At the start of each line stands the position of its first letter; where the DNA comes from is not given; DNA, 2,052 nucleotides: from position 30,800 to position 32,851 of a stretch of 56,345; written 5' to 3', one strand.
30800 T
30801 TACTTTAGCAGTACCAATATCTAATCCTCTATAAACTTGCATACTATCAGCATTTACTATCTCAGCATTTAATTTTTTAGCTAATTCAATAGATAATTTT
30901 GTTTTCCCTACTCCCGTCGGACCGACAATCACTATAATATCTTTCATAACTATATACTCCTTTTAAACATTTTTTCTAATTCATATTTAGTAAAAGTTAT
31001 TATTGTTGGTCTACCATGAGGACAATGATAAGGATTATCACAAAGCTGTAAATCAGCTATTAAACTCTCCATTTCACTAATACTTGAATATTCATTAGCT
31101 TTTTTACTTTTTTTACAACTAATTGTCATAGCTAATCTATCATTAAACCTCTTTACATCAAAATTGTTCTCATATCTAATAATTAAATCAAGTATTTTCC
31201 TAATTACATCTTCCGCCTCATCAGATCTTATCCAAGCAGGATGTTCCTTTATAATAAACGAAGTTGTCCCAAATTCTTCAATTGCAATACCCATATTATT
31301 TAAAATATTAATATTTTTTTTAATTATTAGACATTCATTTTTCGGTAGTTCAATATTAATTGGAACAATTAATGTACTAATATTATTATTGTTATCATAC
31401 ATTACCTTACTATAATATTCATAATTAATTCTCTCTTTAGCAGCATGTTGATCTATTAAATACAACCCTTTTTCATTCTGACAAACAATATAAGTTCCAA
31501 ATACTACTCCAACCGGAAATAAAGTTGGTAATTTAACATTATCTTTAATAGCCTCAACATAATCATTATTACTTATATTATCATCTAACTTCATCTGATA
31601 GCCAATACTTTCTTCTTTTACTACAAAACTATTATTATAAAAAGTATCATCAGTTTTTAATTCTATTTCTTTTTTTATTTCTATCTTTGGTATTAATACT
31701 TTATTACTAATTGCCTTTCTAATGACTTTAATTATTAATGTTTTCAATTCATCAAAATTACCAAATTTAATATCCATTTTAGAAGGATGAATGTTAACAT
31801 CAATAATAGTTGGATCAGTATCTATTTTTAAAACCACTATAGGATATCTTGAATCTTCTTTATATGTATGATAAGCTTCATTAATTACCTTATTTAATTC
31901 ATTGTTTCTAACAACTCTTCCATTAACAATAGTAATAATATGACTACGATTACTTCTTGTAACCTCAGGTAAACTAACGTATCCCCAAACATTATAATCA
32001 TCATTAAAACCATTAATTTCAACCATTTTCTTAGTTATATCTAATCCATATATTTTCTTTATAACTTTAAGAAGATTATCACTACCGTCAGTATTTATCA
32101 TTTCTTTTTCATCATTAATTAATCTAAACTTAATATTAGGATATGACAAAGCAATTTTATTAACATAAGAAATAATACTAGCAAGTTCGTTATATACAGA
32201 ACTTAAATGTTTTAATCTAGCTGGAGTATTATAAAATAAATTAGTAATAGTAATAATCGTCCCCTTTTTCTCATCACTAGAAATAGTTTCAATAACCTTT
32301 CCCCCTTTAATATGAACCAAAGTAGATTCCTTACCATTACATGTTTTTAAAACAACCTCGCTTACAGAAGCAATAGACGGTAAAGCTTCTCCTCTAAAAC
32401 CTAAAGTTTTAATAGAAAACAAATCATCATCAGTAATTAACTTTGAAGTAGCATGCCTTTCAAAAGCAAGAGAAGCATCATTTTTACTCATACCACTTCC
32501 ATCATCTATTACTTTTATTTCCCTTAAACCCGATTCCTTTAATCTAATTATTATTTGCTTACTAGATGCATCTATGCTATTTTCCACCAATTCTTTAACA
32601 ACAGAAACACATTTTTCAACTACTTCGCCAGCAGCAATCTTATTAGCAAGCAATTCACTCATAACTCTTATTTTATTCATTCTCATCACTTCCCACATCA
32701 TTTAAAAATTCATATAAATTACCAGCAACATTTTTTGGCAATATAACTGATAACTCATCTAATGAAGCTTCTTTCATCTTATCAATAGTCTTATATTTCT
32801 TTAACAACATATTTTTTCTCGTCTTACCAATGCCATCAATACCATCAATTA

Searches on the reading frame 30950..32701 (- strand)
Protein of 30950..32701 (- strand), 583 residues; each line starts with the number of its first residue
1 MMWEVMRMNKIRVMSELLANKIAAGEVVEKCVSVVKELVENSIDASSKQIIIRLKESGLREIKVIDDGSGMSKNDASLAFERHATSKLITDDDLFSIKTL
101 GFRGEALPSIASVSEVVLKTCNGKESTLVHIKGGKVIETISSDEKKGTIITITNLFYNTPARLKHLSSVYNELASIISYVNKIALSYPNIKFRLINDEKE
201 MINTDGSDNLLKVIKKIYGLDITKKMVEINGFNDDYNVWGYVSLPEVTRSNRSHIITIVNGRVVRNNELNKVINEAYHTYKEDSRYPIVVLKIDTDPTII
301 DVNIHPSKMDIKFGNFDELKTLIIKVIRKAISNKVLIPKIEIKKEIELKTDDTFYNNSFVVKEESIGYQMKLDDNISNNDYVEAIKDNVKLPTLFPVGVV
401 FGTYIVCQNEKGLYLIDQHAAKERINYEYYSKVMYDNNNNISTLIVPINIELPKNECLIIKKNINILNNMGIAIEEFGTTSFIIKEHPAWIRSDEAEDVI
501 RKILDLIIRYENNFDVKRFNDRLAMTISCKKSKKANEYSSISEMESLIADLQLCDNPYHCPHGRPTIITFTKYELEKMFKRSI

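Call 66: search_protein_families(library=pfam, proteins=[window:30950-32701:-], max_evalue=0.00001)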
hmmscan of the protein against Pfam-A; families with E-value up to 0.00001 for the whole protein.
window:30950-32701:- (583 aa): 4 families
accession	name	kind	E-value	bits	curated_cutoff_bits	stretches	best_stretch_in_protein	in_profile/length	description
PF08676.16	MutL_C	-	8.4e-37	126.5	25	1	397-537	1-140/142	MutL C terminal dimerisation domain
PF01119.25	DNA_mis_repair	-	2.5e-33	114.7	26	1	214-331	1-118/119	DNA mismatch repair protein, C-terminal domain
PF13589.12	HATPase_c_3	-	4e-10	40.3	25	1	33-91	5-65/137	Histidine kinase-, DNA gyrase B-, and HSP90-like ATPase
PF02518.31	HATPase_c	-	2.7e-08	34.7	26.4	1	31-153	6-106/111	Histidine kinase-, DNA gyrase B-, and HSP90-like ATPase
